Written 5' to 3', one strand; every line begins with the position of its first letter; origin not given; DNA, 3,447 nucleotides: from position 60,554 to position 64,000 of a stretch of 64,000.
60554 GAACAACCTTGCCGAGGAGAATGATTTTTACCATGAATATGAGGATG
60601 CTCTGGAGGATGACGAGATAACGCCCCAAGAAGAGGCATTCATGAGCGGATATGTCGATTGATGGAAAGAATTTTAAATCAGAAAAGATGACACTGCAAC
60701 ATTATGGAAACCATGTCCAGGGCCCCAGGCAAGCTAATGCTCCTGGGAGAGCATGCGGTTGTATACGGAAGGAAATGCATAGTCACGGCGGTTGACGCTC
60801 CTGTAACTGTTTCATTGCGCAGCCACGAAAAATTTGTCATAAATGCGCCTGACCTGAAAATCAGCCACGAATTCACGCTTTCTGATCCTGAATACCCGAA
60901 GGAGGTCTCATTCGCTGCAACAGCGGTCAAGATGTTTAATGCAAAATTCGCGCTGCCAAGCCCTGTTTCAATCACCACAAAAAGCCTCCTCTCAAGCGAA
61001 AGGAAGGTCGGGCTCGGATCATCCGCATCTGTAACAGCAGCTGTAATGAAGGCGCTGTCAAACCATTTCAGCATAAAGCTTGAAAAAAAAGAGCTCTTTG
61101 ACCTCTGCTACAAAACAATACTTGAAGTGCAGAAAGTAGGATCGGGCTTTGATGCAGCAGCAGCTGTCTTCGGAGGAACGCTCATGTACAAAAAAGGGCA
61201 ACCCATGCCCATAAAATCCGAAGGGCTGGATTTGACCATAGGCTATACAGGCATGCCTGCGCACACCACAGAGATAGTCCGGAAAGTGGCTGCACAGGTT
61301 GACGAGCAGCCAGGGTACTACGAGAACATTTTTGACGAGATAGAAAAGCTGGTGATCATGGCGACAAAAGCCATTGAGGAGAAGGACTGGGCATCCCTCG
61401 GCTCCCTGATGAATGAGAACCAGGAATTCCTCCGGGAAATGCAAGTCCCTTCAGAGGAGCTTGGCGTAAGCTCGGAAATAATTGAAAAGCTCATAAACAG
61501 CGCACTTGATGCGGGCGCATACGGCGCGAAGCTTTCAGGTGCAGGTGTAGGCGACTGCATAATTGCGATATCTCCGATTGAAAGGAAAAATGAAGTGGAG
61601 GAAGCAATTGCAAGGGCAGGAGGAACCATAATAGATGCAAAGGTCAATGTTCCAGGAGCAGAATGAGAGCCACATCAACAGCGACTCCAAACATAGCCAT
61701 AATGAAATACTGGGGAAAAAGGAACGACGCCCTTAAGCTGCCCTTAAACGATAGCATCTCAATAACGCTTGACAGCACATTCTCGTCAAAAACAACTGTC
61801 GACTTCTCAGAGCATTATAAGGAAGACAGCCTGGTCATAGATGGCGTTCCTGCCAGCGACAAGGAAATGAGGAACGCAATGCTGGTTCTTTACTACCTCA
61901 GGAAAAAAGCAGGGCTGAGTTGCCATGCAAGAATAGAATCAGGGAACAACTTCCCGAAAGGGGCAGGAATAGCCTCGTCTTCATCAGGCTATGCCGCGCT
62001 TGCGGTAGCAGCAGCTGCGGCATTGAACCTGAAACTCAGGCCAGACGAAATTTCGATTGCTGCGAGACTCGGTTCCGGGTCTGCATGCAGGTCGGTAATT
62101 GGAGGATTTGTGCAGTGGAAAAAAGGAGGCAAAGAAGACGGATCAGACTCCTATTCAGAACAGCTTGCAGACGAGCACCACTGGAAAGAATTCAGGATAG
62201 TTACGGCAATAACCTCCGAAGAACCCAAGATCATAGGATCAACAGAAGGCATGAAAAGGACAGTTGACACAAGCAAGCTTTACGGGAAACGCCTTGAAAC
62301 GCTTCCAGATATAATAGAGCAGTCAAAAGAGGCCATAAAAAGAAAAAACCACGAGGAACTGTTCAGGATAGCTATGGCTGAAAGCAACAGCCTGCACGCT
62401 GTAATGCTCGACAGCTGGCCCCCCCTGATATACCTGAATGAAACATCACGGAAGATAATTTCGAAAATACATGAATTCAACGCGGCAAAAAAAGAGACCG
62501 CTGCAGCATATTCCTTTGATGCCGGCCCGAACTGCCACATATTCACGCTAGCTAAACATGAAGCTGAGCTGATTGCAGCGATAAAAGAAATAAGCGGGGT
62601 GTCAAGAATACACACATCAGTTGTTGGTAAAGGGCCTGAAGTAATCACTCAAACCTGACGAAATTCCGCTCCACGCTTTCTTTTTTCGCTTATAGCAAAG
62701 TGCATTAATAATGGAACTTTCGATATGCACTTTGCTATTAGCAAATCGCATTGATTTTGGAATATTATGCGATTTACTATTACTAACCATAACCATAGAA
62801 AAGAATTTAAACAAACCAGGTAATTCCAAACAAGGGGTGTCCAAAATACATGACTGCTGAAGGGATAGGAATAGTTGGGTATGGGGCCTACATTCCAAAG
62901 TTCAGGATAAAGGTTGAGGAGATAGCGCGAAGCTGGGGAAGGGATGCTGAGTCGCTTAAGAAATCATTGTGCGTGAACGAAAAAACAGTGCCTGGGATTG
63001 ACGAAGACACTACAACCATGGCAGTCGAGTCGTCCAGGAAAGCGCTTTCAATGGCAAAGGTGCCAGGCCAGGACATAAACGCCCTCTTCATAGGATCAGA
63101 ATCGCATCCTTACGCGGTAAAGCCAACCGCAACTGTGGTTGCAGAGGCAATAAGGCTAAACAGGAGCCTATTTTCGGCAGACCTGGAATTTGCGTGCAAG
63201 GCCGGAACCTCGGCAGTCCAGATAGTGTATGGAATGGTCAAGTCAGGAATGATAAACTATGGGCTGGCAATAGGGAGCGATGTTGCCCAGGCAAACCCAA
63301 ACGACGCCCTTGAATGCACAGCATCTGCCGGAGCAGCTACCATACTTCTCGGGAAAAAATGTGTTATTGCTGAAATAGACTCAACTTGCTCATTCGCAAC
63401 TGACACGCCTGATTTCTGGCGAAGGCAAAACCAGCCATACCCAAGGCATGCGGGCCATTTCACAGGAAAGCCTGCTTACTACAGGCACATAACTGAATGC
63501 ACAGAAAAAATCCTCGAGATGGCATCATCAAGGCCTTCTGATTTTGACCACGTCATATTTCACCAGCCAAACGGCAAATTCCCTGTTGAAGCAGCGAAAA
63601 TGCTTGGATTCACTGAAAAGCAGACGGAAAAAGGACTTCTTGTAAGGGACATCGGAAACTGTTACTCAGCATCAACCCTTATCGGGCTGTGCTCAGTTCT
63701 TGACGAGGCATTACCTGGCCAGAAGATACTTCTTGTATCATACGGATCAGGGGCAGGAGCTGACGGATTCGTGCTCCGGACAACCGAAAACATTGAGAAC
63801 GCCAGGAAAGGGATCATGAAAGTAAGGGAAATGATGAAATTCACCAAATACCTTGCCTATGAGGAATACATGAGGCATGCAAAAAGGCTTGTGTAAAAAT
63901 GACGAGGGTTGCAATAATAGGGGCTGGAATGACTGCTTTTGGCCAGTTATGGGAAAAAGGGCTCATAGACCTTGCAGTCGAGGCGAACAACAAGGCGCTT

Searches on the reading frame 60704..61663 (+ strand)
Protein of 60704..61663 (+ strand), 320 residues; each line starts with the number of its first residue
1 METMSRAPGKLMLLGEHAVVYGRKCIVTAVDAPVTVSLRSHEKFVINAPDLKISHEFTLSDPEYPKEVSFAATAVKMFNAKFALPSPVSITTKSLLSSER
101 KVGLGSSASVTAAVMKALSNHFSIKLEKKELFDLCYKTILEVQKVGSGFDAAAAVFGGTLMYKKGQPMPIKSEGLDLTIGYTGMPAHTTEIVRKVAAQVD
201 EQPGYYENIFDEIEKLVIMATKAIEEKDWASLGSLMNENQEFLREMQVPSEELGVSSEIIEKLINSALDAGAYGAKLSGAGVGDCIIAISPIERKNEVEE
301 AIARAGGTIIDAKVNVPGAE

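Call 23: search_protein_families(library=pfam, proteins=[window:60704-61663:+], max_evalue=0.001)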
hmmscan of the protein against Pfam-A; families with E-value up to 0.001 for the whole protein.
window:60704-61663:+ (320 aa): 3 families
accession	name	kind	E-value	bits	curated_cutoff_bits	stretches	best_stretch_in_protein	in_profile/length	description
PF08544.19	GHMP_kinases_C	-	9.8e-17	61.6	21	1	221-304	2-81/85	GHMP kinases C terminal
PF00288.32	GHMP_kinases_N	-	2.4e-14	53.8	22.3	1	72-158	4-87/87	GHMP kinases N terminal domain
PF22700.2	MVD-like_N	-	0.00038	20.6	27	1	93-166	86-150/157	Diphosphomevalonate decarboxylase-like N-terminal domain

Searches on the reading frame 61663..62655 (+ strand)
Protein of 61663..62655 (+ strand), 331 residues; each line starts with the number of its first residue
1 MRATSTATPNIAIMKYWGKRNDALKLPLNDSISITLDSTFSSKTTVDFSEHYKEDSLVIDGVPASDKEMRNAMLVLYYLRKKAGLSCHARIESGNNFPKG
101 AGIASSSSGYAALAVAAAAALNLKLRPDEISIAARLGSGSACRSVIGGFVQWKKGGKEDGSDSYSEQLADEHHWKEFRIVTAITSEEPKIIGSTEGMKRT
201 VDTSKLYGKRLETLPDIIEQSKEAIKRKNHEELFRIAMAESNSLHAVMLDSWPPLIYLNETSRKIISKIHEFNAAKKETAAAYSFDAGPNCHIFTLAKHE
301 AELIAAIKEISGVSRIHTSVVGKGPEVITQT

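Call 23: search_protein_families(library=pfam, proteins=[window:61663-62655:+], max_evalue=0.001)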
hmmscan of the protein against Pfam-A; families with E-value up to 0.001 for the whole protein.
window:61663-62655:+ (331 aa): 3 families
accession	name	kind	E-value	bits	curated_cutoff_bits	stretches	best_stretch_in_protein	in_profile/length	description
PF22700.2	MVD-like_N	-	7.1e-57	191.9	27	1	7-164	1-156/157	Diphosphomevalonate decarboxylase-like N-terminal domain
PF18376.6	MDD_C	-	8.2e-45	153.3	23.2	1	180-316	2-139/186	Mevalonate 5-diphosphate decarboxylase C-terminal domain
PF00288.32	GHMP_kinases_N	-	1.8e-08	34.9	22.3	1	75-138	6-67/87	GHMP kinases N terminal domain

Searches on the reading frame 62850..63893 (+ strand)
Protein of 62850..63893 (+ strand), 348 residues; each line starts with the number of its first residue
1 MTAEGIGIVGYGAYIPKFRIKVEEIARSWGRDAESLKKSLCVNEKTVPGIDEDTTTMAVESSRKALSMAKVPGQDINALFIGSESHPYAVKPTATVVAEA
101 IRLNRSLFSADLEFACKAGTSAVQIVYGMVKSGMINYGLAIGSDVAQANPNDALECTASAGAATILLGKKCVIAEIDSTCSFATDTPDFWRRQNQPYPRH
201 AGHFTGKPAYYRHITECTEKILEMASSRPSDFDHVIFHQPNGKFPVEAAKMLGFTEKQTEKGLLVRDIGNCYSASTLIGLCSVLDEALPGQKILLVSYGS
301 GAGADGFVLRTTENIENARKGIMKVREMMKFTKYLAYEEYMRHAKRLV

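Call 23: search_protein_families(library=pfam, proteins=[window:62850-63893:+], max_evalue=0.001)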
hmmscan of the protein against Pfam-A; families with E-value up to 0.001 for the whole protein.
window:62850-63893:+ (348 aa): 2 families
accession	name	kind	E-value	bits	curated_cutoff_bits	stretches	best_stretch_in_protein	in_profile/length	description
PF08541.16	ACP_syn_III_C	-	9e-11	42.2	26.6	1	222-310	1-89/90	3-Oxoacyl-[acyl-carrier-protein (ACP)] synthase III C terminal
PF08540.16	HMG_CoA_synt_C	-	4.3e-08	33.6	25.1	1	254-335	140-223/280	Hydroxymethylglutaryl-coenzyme A synthase C terminal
